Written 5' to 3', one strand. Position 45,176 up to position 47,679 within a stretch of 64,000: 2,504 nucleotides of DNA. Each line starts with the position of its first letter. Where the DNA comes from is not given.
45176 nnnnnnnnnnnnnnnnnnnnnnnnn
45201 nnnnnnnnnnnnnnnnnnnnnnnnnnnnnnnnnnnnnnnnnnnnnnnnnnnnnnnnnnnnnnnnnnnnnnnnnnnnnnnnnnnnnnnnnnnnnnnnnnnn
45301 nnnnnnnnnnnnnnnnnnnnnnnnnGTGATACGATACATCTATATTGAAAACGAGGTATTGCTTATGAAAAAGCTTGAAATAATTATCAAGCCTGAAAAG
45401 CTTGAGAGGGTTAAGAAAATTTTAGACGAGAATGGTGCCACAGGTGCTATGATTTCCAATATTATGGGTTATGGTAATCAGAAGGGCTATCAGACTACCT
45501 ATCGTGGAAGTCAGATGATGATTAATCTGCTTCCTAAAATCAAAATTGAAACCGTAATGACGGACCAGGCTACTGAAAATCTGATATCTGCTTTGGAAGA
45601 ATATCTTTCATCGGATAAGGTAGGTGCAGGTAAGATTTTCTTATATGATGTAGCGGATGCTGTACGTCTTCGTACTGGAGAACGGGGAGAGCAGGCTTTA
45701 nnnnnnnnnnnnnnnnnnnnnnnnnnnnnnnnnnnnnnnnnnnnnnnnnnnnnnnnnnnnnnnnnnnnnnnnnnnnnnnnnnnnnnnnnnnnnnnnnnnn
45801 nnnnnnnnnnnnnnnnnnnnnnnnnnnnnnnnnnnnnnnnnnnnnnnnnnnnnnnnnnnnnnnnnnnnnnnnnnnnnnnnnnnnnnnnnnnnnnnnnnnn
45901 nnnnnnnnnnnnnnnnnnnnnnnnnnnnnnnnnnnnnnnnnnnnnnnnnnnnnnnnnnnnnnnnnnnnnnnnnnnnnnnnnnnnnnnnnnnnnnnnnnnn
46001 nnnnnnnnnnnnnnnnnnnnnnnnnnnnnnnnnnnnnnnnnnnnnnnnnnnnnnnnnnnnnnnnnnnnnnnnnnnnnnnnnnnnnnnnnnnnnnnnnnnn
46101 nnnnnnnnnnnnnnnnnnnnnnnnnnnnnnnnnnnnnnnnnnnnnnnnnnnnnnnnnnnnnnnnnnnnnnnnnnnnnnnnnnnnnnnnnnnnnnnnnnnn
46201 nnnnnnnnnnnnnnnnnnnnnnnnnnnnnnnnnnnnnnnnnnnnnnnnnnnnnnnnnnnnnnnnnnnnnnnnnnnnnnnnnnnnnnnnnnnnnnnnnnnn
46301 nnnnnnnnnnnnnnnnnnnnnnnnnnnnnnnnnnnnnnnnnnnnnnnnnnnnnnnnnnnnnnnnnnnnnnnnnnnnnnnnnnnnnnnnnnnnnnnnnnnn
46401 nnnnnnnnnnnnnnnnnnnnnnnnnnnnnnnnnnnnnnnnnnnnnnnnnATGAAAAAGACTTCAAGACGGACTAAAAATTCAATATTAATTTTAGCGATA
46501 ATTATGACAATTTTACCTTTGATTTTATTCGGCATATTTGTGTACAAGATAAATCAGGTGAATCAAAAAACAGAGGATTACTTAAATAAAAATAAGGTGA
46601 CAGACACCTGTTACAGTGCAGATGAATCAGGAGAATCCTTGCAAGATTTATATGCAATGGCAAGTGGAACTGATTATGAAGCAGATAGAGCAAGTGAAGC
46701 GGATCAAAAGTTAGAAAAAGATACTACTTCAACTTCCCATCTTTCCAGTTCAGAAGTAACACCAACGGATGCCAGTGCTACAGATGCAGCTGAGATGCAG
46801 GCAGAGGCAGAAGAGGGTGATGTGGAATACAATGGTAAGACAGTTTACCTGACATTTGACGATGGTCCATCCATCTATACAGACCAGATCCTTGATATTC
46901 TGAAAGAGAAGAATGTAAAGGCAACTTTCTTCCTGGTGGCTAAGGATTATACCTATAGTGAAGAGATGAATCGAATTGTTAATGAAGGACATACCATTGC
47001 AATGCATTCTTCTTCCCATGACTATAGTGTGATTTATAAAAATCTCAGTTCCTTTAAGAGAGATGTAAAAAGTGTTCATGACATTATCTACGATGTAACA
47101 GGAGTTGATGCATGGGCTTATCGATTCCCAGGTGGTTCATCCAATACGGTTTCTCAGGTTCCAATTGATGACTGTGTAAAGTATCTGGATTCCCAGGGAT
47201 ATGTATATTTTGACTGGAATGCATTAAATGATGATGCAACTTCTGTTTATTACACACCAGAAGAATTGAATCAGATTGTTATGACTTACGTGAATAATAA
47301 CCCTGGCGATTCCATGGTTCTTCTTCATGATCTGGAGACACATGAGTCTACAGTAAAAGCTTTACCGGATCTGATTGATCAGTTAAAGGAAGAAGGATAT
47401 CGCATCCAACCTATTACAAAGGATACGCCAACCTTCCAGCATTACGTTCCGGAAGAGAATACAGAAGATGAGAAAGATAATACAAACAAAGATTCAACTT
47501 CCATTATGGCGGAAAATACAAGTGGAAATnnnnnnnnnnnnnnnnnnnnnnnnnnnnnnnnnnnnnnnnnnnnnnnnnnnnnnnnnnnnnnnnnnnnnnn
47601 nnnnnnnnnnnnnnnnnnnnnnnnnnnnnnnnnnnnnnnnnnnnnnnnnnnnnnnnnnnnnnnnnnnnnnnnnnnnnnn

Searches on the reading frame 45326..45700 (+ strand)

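Call 8: search_protein_families(library=pfam, proteins=[window:45326-45700:+], max_evalue=0.001)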
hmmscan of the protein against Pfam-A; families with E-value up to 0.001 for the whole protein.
window:45326-45700:+ (125 aa): 1 family
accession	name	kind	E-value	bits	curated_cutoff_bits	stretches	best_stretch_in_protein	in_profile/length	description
PF00543.27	P-II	-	6.2e-24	84.7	25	1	14-119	1-102/102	Nitrogen regulatory protein P-II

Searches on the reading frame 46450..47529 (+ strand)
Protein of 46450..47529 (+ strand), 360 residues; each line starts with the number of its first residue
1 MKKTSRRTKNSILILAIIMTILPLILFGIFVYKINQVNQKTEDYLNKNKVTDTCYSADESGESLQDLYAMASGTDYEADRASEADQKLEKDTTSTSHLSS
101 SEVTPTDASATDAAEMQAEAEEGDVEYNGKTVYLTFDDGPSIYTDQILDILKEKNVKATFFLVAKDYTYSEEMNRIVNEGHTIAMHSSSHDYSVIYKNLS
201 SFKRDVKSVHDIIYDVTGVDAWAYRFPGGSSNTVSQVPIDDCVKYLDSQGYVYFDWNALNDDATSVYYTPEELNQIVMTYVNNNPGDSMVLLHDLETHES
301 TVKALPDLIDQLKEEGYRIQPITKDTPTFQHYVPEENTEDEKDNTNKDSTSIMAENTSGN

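Call 3: search_protein_families(library=pfam, proteins=[window:46450-47529:+], max_evalue=0.01)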
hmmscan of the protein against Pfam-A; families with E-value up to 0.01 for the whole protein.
window:46450-47529:+ (360 aa): 1 family
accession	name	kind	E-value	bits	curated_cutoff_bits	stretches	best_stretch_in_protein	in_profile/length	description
PF01522.26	Polysacc_deac_1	-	1.1e-28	100.1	23.1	1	126-233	3-110/124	Polysaccharide deacetylase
